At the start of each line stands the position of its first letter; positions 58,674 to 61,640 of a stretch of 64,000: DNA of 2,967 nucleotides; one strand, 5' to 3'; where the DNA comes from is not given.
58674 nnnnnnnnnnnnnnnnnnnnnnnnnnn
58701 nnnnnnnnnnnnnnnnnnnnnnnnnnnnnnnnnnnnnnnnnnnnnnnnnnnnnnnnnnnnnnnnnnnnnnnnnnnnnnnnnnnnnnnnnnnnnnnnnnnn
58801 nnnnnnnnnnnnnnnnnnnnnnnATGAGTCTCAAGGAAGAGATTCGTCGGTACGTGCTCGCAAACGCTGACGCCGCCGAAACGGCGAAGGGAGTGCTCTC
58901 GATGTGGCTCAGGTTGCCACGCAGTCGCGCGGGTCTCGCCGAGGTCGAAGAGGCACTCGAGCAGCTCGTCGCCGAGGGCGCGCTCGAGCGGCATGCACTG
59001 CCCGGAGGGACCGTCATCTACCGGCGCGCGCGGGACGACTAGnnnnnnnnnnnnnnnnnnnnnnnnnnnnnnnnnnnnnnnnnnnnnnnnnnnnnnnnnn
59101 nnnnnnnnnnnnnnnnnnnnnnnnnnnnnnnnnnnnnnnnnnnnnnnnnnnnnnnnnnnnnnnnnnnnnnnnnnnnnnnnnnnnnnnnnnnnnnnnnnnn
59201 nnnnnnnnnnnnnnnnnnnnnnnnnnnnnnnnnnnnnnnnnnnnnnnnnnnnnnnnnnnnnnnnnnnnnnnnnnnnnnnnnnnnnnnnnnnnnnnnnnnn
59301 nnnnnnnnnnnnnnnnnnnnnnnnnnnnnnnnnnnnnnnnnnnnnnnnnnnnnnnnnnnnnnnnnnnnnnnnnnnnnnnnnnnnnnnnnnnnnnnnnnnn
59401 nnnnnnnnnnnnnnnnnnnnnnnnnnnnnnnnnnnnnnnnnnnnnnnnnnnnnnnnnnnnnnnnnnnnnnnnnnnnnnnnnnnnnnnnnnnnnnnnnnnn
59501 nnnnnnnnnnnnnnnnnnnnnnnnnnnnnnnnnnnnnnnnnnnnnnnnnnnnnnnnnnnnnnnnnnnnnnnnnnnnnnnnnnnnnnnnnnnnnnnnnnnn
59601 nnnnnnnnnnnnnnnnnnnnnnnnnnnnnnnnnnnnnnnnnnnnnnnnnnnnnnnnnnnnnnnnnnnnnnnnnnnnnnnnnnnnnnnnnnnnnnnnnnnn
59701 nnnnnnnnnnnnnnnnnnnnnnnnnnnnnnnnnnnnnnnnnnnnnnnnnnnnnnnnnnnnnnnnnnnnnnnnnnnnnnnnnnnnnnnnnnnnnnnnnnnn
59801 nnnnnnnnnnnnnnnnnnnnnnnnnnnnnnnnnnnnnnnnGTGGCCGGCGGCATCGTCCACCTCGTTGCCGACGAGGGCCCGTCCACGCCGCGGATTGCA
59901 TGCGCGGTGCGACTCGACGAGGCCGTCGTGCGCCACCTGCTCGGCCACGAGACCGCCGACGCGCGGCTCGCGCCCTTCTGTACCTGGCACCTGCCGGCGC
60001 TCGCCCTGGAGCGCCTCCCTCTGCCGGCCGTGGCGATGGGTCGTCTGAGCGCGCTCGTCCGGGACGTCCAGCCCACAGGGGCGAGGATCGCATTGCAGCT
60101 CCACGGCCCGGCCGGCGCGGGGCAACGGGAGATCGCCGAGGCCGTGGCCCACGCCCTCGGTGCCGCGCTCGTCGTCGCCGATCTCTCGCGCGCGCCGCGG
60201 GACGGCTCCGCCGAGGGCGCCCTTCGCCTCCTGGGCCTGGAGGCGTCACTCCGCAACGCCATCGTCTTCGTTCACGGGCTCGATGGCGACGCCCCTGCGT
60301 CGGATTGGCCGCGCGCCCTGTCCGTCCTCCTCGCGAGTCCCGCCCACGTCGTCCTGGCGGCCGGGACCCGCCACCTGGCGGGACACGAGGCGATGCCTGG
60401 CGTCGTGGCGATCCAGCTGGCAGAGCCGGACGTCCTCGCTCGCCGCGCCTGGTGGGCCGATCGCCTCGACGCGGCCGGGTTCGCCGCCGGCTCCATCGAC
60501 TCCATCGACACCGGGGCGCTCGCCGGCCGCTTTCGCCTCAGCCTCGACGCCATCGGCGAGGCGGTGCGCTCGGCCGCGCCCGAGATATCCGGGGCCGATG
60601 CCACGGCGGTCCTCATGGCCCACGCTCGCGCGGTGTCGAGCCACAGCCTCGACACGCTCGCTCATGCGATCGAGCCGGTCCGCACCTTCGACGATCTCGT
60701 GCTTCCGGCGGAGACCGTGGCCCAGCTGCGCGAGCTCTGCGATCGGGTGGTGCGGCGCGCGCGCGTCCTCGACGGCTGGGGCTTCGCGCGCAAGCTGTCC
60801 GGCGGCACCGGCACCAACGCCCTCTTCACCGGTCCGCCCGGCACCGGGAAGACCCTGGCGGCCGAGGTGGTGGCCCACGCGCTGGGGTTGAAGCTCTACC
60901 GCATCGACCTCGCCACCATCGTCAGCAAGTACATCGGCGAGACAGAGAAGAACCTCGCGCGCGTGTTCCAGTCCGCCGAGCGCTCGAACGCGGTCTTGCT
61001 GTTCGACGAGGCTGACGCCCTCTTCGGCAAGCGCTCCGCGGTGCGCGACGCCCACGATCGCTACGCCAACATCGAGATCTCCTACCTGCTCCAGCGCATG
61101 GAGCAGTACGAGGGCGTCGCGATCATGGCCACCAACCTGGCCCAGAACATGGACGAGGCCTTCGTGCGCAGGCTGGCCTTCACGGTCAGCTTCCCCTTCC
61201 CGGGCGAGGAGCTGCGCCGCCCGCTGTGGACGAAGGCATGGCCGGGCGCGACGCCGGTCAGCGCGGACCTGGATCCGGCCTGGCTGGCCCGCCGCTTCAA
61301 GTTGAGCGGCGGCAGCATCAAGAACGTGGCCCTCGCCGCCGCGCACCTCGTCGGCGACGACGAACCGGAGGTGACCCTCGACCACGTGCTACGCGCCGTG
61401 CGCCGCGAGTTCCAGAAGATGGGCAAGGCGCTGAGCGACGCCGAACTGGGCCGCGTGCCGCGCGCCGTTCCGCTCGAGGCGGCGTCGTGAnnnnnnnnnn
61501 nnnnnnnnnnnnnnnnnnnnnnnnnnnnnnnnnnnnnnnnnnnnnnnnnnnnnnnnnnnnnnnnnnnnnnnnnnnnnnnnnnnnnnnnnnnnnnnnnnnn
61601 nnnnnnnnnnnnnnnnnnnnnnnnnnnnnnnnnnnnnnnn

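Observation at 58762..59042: Sigma-54 promoter-like element plus a tiny ORF between the EBP and the eCIS ATPase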

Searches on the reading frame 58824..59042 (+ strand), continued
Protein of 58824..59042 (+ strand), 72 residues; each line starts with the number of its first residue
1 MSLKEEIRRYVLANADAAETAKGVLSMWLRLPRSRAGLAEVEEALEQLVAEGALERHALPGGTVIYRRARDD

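Call 65: find_encoding_contigs(protein=P0215, flank=6000, max_places=1)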
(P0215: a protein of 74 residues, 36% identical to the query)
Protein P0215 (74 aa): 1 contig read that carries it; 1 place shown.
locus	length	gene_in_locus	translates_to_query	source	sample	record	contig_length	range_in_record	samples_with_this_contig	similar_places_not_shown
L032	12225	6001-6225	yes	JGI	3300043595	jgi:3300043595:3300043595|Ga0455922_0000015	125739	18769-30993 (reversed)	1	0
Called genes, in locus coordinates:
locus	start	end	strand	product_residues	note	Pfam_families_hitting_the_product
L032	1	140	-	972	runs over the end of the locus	PF07715:Plug, PF00593:TonB_dep_Rec_b-barrel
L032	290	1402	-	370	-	PF11199:DUF2891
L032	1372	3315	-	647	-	PF01011:PQQ, PF13360:PQQ_2 (faint), PF00034:Cytochrom_C (faint), PF13442:Cytochrome_CBB3, PF01011:PQQ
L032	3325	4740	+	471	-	PF05359:DUF748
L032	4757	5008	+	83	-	PF04193:PQ-loop, PF03083:MtN3_slv (weak)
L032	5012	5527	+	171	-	PF02870:Methyltransf_1N, PF01035:DNA_binding_1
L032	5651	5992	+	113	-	-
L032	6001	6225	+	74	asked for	-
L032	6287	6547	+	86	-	PF16691:DUF5062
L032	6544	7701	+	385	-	PF05175:MTS, PF06325:PrmA, PF13847:Methyltransf_31 (faint), PF01170:UPF0020 (weak), PF08241:Methyltransf_11 (weak), PF13649:Methyltransf_25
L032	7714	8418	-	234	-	PF01479:S4, PF00849:PseudoU_synth_2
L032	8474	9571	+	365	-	PF01207:Dus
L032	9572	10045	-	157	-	PF06172:Cupin_5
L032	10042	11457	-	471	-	PF04389:Peptidase_M28, PF01546:Peptidase_M20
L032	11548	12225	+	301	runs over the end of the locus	PF00211:Guanylate_cyc, PF16697:Yop-YscD_cpl (weak), PF00498:FHA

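Call 71: search_solved_structures(query=A4, max_evalue=1)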
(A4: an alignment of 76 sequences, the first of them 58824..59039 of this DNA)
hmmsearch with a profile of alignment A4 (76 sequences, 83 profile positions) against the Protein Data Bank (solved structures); distinct sequences matched with E-value up to 1: 11.
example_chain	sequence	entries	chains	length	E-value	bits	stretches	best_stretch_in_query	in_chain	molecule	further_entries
2mh2_A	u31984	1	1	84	0.012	18.4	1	47-78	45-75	Homologous-pairing protein 2 homolog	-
7nwg_a2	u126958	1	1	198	0.04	16.7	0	50-79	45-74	ribosomal protein eS25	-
7ne9_AAA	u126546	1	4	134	0.042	16.6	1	43-80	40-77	Ferric uptake regulator family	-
3o6b_B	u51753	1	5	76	0.094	15.5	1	39-64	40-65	Cell division control protein 53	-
3o2p_E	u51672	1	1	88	0.1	15.3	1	39-64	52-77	Cell division control protein 53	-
3mwm_A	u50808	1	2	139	0.15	14.8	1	42-79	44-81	Putative metal uptake regulation protein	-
7vo0_G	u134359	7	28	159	0.2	14.4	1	43-79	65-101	Putative metal uptake regulation protein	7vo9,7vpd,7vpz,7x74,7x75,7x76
2lvs_A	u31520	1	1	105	0.25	14.1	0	40-66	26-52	Putative uncharacterized protein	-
2ra5_A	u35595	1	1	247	0.26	14.1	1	45-79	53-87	Putative transcriptional regulator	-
9bh5_AZ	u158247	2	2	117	0.52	13.1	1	45-80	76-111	Small ribosomal subunit protein eS25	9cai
8pqm_A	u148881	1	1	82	0.58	12.9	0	40-66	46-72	FadR family transcriptional regulator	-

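Call 72: search_protein_families(library=phrogs, proteins=[window:58824-59039:+, P0186, P0207, P0042, P0153, P0216, P0215], max_evalue=0.1)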
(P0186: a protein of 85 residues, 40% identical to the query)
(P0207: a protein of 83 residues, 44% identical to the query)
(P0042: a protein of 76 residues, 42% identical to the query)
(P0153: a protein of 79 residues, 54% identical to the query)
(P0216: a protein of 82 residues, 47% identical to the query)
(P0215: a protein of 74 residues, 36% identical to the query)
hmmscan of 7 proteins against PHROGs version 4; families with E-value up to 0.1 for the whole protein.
window:58824-59039:+ (72 aa): 0 families

P0186 (85 aa): 1 family
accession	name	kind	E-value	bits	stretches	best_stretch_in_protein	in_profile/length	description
phrog_23030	-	unknown function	0.046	14.8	0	40-64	22-45/46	-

P0207 (83 aa): 0 families

P0042 (76 aa): 2 families
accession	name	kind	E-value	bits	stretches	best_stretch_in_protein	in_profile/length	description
phrog_19319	-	unknown function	0.037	14.9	1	22-34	24-36/44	-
phrog_32753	-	unknown function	0.088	13.5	0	54-76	17-39/59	-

P0153 (79 aa): 0 families

P0216 (82 aa): 1 family
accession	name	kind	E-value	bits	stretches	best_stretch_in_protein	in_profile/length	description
phrog_29237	-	unknown function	0.0039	18.5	1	14-60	13-54/83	-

P0215 (74 aa): 0 families

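Call 84: search_protein_families(library=pfam, proteins=[L032:5651-5992:+, L014:6098-6463:-], max_evalue=0.001)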
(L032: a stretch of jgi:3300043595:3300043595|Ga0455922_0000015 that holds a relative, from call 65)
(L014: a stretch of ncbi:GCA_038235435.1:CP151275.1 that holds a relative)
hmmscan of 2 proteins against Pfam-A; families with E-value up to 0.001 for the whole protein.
L032:5651-5992:+ (113 aa): 0 families

L014:6098-6463:- (121 aa): 0 families

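Call 85: search_dna_similar(query=window:58824-59039:+, collection=plasmids, mode=protein, max_evalue=0.001, max_rows=20)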
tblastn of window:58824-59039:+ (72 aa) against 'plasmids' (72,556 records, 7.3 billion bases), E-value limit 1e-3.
No match.

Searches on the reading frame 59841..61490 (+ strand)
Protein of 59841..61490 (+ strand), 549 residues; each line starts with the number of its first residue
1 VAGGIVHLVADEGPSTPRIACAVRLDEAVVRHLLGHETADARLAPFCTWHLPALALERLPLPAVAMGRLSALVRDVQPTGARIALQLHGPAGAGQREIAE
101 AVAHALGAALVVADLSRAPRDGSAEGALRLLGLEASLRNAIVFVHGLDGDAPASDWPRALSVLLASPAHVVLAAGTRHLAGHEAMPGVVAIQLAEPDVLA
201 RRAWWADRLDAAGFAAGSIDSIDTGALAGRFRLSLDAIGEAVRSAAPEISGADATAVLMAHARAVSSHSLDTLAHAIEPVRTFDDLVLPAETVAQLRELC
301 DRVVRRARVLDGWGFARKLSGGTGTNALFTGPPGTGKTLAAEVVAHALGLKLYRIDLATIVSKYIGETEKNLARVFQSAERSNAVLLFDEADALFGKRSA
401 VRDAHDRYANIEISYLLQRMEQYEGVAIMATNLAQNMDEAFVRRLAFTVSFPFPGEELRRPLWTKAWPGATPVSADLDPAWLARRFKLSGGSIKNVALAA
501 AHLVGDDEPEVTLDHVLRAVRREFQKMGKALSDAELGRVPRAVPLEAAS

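Call 5: search_protein_families(library=pfam, proteins=[window:59841-61490:+], max_evalue=1)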
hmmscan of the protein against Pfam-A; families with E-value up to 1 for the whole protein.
window:59841-61490:+ (549 aa): 23 families
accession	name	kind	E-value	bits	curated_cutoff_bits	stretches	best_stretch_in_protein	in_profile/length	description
PF00004.35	AAA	-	6.9e-31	107.8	21.2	1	328-452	2-130/131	ATPase family associated with various cellular activities (AAA)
PF22977.2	WHD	-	3.4e-05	24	27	1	4-46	177-220/221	Winged helix domain, variant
PF07728.20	AAA_5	-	6.4e-05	23.4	22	1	328-352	3-28/139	AAA domain (dynein-related subfamily)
PF05496.18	RuvB_N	-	0.00027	21.2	27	1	327-391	36-93/159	Holliday junction DNA helicase RuvB P-loop domain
PF13189.12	Cytidylate_kin2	-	0.0012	19.4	28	1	333-386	8-60/176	Cytidylate kinase-like family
PF13401.12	AAA_22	-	0.0015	19.3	27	1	327-355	8-39/130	AAA domain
PF13671.12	AAA_33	-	0.0023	18.7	27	1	328-404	3-77/143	AAA domain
PF01057.23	Parvo_NS1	-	0.01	15.3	20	0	80-108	111-139/271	Parvovirus non-structural protein NS1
PF05707.18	Zot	-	0.013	15.4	20.3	1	360-431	57-125/197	Zonular occludens toxin (Zot)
PF13173.12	AAA_14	-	0.021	15.3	27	1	328-413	6-93/129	AAA domain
PF01078.27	Mg_chelatase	-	0.022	14.6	20.3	1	324-348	22-46/207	Magnesium chelatase, subunit ChlI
PF12774.13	AAA_6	-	0.046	13.2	25.2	0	86-116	36-66/327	Hydrolytic ATP binding site of dynein motor region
PF06068.19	TIP49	-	0.049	13.2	23.8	0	324-367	50-95/347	TIP49 P-loop domain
PF20720.3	nSTAND3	-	0.053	13.7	27.2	1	328-390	21-73/155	Novel STAND NTPase 3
PF07724.20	AAA_2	-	0.055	13.9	27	0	326-392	5-85/166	AAA domain (Cdc48 subfamily)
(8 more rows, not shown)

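Call 11: find_related_loci(query=window:59841-61487:+, collection=genome_contigs, flank=6000)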
Query window:59841-61487:+ (549 aa) in genome_contigs; peptide patterns used: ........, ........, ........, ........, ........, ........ (x = any residue, [..] = any of these).
420 stretches matched a pattern; 8 encode a relative of the query (tblastn E <= 1e-3); 8 distinct loci.
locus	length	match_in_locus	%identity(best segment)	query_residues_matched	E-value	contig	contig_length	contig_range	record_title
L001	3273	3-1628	77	9-547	0e+0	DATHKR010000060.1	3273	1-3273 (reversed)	MAG TPA_asm: Kofleriaceae bacterium isolate SMAG_U12585 k141_467202, whole genome shotgun sequence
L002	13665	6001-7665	45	7-540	5e-131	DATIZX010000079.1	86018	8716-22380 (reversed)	MAG TPA_asm: Verrucomicrobiia bacterium isolate SMAG_U15312 k141_2206593, whole genome shotgun sequence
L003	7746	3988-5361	39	65-537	2e-91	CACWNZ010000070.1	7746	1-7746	MAG: uncultured Ruminococcus sp. isolate RUG10755 genome assembly, contig: RUG10755_asm_70, whole genome shotgun sequenc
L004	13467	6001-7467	40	25-536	7e-83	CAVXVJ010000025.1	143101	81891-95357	MAG: uncultured Actinomycetota bacterium isolate MFD04850.bin.2.158 genome assembly, contig: contig_60037, whole genome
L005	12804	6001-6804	49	270-537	2e-77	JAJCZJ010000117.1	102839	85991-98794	MAG: Deltaproteobacteria bacterium isolate OFTM157 OFTM157_116, whole genome shotgun sequence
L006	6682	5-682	49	270-495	3e-60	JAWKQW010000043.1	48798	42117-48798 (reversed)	MAG: Kofleriaceae bacterium isolate ABC1.190 ABC1.190.fa-43, whole genome shotgun sequence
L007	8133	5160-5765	26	282-484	5e-9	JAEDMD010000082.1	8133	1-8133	MAG: Oscillospiraceae bacterium isolate MAG257 NODE_10054_length_8133_cov_3.747586, whole genome shotgun sequence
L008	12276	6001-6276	33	319-396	3e-5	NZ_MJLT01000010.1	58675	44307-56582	Arthrobacter sp. SW1 SW1_scaffold_18, whole genome shotgun sequence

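Call 61: find_related_loci(query=window:59841-61487:+, collection=metagenome_contigs, flank=8000)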
Query window:59841-61487:+ (549 aa) in metagenome_contigs; peptide patterns used: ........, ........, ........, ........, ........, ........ (x = any residue, [..] = any of these).
595 stretches matched a pattern; 10 encode a relative of the query (tblastn E <= 1e-3); 10 distinct loci.
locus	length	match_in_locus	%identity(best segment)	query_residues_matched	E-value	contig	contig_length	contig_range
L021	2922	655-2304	77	1-547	0e+0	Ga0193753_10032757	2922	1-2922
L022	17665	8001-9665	45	7-540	4e-131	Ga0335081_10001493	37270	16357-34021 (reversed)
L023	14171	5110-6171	50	183-537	2e-95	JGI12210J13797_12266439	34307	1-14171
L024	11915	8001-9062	50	183-537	1e-95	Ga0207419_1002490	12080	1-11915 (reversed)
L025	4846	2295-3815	39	20-536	1e-89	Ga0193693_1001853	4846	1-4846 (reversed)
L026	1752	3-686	64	309-536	1e-92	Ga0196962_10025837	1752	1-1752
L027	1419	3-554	54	354-537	1e-65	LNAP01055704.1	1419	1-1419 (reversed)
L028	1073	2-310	55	441-543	1e-28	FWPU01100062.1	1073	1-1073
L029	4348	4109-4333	36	329-394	6e-8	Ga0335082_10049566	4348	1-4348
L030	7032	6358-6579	38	328-396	4e-6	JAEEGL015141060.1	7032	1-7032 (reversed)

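Call 84: search_protein_families(library=pfam, proteins=[L002:4788-5306:+], max_evalue=0.001)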
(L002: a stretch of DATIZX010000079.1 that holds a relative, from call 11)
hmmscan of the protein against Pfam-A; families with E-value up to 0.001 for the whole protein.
L002:4788-5306:+ (172 aa): 1 family
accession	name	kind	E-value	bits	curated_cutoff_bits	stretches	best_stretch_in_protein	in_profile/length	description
PF02357.24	NusG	-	3.6e-16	59.9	22.2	1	9-101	2-92/93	Transcription termination factor nusG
